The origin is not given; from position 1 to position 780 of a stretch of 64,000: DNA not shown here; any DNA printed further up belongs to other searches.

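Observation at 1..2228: Low-GC two-gene operon of unknown function next to three toxin-antitoxin modules: candidate defence-island cargo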

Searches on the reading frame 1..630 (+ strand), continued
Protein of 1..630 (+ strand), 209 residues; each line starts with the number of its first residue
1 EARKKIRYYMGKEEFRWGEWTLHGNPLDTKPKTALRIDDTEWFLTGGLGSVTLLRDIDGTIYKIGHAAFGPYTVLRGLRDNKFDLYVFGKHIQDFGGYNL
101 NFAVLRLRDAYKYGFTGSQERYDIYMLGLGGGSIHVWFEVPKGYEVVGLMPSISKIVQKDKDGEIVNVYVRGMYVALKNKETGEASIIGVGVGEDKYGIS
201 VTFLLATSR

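Call 109: search_protein_families(library=padloc, proteins=[L003:2140-3432:-, L003:3668-4060:-, L003:4060-4413:-, L005:3551-3901:-, L005:3898-4122:-, P0004], max_evalue=0.001)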
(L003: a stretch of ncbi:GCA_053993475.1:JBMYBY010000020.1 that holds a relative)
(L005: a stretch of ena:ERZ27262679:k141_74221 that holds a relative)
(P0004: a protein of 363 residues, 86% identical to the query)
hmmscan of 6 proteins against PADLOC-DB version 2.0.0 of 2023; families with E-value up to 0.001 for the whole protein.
L003:2140-3432:- (430 aa): 7 families
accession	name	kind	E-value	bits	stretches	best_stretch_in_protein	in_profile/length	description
PDLC04985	PDC-S27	-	7.4e-26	89.1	1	2-278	6-302/484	-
PDLC04984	PDC-S27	-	5.2e-22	76.3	2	74-289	92-312/474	-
PDLC04789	PDC-S01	-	1.1e-12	45.7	1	9-277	8-245/375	-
PDLC04787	PDC-S01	-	7.6e-06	23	1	24-192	30-190/412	-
PDLC04790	PDC-S01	-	0.00018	18.4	0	21-132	27-121/422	-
PDLC04791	PDC-S01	-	0.00028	17.7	1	3-106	2-102/395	-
PDLC03963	SoFic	-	0.00032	18.2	1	246-298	308-358/361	-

L003:3668-4060:- (130 aa): 0 families

L003:4060-4413:- (117 aa): 9 families
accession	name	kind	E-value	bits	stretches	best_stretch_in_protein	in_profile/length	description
PDLC04903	PDC-S09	-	2e-14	51.8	1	20-116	11-107/108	-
PDLC04907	PDC-S09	-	2.3e-12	45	1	20-115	14-112/114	-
PDLC04902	PDC-S09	-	6.4e-10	37.2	1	22-92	10-78/97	-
PDLC04904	PDC-S09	-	8.4e-10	36.8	1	20-97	12-84/104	-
PDLC04906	PDC-S09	-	1.8e-09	35.9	1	31-63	20-52/98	-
PDLC04778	PDC-M70A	-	1.7e-05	22.3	1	24-84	36-95/355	-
PDLC04369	PDC-M05A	-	3.6e-05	21.5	1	25-88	93-156/201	-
PDLC04368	PDC-M05A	-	5.8e-05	21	1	33-87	105-159/201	-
PDLC04905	PDC-S09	-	7.8e-05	21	1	31-91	17-79/101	-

L005:3551-3901:- (116 aa): 0 families

L005:3898-4122:- (74 aa): 0 families

P0004 (363 aa): 0 families

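Call 115: search_protein_families(library=phrogs, alignment_id=A3, max_evalue=0.1)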
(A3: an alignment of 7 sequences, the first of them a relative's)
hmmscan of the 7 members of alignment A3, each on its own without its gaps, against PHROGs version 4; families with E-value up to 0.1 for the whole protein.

A. member 1, P0004 (363 aa): 1 family
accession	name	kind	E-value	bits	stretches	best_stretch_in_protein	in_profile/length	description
phrog_7063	-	other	0.059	13.7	1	83-148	158-222/316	3'-phosphatase, 5'-polynucleotide kinase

B. families by the number of members that match (of 7 scanned): 3 families
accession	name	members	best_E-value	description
phrog_9729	-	1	0.0038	tail fiber protein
phrog_7063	-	1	0.059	3'-phosphatase, 5'-polynucleotide kinase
phrog_35177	-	1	0.088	-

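Call 117: search_protein_families(library=phrogs, proteins=[P0007, P0008, P0009], max_evalue=0.05)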
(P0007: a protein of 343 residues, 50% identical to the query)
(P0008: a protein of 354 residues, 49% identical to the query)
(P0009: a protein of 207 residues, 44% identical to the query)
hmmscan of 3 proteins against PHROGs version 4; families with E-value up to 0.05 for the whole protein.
P0007 (343 aa): 0 families

P0008 (354 aa): 0 families

P0009 (207 aa): 0 families
